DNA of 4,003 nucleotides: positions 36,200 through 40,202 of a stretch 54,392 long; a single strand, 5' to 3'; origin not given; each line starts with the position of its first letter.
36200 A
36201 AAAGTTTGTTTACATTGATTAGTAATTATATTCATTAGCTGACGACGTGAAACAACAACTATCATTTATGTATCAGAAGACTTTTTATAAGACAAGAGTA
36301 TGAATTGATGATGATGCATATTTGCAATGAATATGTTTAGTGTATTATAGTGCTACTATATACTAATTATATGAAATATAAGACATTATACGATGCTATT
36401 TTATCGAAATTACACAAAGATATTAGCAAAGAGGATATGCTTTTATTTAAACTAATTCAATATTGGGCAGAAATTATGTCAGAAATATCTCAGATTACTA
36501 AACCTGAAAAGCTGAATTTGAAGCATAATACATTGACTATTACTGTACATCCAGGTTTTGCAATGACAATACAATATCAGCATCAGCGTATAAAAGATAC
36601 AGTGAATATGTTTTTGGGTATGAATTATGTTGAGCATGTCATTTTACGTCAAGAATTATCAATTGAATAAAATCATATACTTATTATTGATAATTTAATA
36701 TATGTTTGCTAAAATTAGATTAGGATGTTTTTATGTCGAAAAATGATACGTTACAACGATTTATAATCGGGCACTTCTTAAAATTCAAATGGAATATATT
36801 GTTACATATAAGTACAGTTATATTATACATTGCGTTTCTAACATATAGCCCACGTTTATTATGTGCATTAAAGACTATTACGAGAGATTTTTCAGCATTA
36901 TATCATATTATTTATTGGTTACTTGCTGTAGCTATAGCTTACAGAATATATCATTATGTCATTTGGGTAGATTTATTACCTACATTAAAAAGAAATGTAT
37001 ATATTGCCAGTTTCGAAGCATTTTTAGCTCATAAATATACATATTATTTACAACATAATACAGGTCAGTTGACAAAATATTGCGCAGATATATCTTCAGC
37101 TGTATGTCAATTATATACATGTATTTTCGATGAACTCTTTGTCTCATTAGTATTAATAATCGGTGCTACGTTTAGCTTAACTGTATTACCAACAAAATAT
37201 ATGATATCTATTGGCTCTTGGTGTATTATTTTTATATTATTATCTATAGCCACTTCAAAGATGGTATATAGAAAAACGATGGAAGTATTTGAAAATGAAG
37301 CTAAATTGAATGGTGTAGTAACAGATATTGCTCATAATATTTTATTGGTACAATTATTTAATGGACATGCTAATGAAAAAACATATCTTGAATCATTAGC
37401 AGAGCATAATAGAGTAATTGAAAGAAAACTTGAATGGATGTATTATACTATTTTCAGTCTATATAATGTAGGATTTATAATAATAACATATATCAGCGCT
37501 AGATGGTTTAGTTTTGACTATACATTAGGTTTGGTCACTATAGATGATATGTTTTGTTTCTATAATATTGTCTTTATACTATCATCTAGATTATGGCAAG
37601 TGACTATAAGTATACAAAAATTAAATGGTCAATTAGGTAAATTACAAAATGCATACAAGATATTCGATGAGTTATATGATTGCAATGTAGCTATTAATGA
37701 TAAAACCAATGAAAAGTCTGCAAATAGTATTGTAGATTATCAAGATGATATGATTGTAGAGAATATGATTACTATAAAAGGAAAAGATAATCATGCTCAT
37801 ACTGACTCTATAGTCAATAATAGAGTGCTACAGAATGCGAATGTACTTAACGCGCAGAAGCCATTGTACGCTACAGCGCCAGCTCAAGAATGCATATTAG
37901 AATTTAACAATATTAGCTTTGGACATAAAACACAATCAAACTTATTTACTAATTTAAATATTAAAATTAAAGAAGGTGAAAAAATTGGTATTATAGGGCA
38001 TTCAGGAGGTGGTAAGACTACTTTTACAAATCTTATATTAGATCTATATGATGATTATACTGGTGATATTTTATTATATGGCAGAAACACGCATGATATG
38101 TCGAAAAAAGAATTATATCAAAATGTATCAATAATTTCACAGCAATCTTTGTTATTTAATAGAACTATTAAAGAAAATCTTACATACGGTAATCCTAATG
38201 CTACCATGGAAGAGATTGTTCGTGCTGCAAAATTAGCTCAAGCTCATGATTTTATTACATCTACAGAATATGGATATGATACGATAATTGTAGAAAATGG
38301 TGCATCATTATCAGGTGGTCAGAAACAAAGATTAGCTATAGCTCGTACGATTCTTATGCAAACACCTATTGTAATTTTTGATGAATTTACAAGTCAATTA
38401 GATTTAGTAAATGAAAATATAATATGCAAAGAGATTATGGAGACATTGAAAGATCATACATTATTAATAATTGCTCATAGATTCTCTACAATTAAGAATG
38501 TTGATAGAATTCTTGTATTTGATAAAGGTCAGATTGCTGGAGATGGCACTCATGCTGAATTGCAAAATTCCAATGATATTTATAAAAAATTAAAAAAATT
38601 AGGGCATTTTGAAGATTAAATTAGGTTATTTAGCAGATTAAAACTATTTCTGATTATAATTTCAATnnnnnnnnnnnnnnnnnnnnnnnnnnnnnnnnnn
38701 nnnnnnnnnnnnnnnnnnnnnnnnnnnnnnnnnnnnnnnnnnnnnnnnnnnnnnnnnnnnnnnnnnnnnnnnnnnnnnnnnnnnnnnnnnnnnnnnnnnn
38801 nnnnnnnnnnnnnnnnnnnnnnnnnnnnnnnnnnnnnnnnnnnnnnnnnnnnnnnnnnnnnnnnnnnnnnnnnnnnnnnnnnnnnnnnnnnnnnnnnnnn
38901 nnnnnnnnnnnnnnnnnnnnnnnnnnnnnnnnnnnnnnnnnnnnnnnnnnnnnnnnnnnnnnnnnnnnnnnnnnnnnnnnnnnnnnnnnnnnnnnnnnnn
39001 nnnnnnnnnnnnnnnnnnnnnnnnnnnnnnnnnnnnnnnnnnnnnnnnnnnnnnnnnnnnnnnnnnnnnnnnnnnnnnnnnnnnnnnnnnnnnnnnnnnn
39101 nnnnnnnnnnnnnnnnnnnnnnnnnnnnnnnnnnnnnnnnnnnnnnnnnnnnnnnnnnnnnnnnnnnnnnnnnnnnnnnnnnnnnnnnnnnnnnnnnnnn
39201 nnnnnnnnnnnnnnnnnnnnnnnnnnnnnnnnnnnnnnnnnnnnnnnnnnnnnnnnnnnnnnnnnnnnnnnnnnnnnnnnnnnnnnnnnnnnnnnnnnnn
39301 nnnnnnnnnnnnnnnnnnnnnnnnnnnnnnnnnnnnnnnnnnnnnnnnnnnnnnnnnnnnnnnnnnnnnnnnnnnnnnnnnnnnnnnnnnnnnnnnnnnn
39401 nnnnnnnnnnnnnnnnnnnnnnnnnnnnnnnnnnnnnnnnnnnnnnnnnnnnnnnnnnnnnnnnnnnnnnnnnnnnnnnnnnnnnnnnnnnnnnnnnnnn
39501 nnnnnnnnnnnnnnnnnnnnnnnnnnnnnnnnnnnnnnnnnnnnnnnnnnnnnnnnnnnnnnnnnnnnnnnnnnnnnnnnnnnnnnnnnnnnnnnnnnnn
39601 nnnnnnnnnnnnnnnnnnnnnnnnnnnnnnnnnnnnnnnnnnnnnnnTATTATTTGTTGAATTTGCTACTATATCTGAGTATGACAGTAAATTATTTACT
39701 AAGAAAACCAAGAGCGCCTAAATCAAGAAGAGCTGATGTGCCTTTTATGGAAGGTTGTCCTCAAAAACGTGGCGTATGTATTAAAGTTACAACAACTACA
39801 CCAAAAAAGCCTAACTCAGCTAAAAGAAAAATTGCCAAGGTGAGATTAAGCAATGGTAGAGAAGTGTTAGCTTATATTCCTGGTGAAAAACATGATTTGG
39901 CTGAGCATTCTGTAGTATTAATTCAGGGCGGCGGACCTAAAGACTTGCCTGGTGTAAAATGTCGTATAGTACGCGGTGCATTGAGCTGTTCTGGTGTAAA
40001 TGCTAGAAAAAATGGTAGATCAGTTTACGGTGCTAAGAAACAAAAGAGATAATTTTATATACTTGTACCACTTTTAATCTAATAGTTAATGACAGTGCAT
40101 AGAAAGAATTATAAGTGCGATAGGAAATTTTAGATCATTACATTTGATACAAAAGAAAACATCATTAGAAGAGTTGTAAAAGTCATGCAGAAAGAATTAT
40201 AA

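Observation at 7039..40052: The ribosomal-protein superoperon and other deeply conserved gene pairs are shattered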

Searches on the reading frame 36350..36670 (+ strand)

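Call 11: search_protein_families(library=ncbifam, proteins=[window:36350-36670:+], max_evalue=1e-8)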
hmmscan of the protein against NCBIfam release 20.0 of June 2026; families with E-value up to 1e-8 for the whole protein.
window:36350-36670:+ (106 aa): 0 families

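Call 35: search_protein_families(library=pfam, proteins=[window:36350-36670:+], max_evalue=0.05)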
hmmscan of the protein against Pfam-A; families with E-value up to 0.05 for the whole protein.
window:36350-36670:+ (106 aa): 1 family
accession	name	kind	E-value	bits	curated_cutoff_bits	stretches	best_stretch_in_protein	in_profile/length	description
PF05258.17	DciA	-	6.1e-08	33.2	24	1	23-97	13-87/89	Dna[CI] antecedent, DciA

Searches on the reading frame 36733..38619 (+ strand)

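Call 11: search_protein_families(library=ncbifam, proteins=[window:36733-38619:+], max_evalue=1e-8)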
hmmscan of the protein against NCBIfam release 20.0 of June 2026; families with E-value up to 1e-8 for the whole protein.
window:36733-38619:+ (628 aa): 167 families (the best 25 are shown)
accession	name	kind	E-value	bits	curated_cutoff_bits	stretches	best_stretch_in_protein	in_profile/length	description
TIGR02204.1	MsbA_rel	hypoth_equivalog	1.4e-76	258.4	780.4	1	374-623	324-574/576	ABC transporter, permease/ATP-binding protein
NF010178.0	PRK13657.1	equivalog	7.6e-76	255.8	733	1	387-623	333-569/588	glucan ABC transporter ATP-binding protein/ permease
TIGR01846.1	type_I_sec_HlyB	subfamily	1.1e-71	242.1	725.55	1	375-621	442-689/694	type I secretion system permease/ATPase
TIGR02203.1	MsbA_lipidA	equivalog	2.3e-69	234.4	602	1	388-624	331-569/572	lipid A export permease/ATP-binding protein MsbA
NF008381.0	PRK11176.1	equivalog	8.8e-66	222.5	867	1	388-623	341-578/582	lipid A ABC transporter ATP-binding protein/permease MsbA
TIGR03375.1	type_I_sec_LssB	subfamily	1e-64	219.1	693.1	1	379-610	456-688/696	type I secretion system permease/ATPase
TIGR00958.1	3a01208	subfamily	6.6e-64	216.4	874.6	1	386-620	476-710/711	antigen peptide transporter 2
NF052233.1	CphA_assoc_ABC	equivalog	2.1e-63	214.9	880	1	369-621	491-740/766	cyanophycin metabolism-associated ABC transporter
NF045513.1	HepA_fam_ABC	equivalog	1.4e-61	208.8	725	1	387-613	372-598/610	heterocyst formation ABC transporter subunit HepA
TIGR03796.1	NHLM_micro_ABC1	equivalog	1.4e-61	208.6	853.3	1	103-620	243-708/710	NHLP family bacteriocin export ABC transporter peptidase/permease/ATPase subunit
TIGR01192.1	chvA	subfamily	3.8e-58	197.5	585.4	1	387-623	333-569/585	glucan export ABC transporter ATP-binding protein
TIGR01193.1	bacteriocin_ABC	subfamily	1.5e-57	195.6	523.85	1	342-621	428-706/708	peptide cleavage/export ABC transporter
TIGR02857.1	CydD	equivalog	8.2e-56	190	435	1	365-595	300-528/529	thiol reductant ABC exporter subunit CydD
NF008364.0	PRK11160.1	equivalog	3.3e-53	181.2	630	1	380-622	330-573/575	heme ABC transporter ATP-binding protein/permease CydC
TIGR03797.1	NHLM_micro_ABC2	equivalog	8.3e-52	176.6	709.4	1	389-620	452-681/686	NHLP bacteriocin export ABC transporter permease/ATPase subunit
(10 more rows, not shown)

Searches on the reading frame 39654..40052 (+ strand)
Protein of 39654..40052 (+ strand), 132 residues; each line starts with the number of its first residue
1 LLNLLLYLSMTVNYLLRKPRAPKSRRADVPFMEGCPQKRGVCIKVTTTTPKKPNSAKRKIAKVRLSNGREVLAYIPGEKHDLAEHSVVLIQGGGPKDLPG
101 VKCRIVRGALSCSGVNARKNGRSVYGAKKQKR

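Call 11: search_protein_families(library=ncbifam, proteins=[window:39654-40052:+], max_evalue=1e-8)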
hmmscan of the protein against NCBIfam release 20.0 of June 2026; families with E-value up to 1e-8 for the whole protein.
window:39654-40052:+ (132 aa): 3 families
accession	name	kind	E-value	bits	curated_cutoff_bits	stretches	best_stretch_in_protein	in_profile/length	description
TIGR00981.1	rpsL_bact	equivalog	4.8e-53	178.3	112.95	1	11-131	3-123/124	30S ribosomal protein S12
NF003254.0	PRK04211.1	equivalog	1.9e-10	40.5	196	1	31-107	42-127/146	30S ribosomal protein S12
TIGR00982.1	uS12_E_A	equivalog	9.6e-10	38.3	140.2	1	31-107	35-120/139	30S ribosomal protein S12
